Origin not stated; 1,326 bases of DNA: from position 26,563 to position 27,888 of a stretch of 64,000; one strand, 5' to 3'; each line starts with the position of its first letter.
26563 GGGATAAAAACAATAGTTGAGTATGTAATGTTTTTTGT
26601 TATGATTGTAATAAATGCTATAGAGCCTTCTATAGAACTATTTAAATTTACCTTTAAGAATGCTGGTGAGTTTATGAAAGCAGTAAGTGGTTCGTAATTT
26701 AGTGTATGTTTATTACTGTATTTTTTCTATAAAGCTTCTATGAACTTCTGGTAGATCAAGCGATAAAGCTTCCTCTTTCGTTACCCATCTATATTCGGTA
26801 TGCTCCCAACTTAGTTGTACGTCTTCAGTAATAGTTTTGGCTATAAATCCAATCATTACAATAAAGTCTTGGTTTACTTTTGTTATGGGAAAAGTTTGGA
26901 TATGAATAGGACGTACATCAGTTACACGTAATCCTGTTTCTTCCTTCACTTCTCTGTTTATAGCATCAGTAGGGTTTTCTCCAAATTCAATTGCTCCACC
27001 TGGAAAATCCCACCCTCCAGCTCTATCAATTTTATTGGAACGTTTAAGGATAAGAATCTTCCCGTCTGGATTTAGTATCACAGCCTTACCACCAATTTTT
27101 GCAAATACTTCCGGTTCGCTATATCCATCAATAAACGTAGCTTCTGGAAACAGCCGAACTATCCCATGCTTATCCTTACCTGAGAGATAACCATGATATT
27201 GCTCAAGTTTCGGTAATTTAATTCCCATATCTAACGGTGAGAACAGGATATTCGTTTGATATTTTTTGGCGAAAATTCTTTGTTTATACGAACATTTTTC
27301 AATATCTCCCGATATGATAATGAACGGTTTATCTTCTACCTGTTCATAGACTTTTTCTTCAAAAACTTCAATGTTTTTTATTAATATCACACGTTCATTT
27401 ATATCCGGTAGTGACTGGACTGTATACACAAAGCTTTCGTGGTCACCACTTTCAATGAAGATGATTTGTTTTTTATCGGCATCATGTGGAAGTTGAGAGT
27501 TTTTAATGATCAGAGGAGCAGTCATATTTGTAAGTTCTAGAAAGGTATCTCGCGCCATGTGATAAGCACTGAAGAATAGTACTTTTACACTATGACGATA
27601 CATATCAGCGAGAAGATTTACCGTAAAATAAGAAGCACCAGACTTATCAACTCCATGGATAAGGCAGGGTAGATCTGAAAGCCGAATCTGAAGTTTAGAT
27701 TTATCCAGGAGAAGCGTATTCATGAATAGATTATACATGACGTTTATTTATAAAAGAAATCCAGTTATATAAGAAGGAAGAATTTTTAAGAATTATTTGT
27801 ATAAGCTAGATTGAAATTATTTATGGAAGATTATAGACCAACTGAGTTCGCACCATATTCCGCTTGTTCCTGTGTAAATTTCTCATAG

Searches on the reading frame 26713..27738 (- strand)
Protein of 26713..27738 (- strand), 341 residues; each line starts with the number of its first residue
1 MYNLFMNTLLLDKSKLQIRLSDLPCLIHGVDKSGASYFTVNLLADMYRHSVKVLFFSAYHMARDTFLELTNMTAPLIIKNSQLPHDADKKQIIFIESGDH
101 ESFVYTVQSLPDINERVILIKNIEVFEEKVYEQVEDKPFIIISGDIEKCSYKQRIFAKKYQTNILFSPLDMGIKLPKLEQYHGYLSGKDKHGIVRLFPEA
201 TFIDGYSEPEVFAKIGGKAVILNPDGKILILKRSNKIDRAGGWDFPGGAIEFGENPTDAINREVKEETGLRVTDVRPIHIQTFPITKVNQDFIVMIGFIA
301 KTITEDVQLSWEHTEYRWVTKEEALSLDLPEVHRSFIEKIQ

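Call 45: search_protein_families(library=pfam, proteins=[window:26713-27738:-], max_evalue=0.001)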
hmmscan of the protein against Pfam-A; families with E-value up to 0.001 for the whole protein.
window:26713-27738:- (341 aa): 3 families
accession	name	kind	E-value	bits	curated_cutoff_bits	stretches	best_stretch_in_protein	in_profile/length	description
PF00293.34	NUDIX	-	5e-21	75.5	21.1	1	219-339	8-133/134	NUDIX domain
PF14815.12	NUDIX_4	-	4.6e-12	46.2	35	1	219-339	3-113/113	NUDIX domain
PF22327.2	Nudt16-like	-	0.00064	20.1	27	0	242-306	34-98/161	U8 snoRNA-decapping enzyme-like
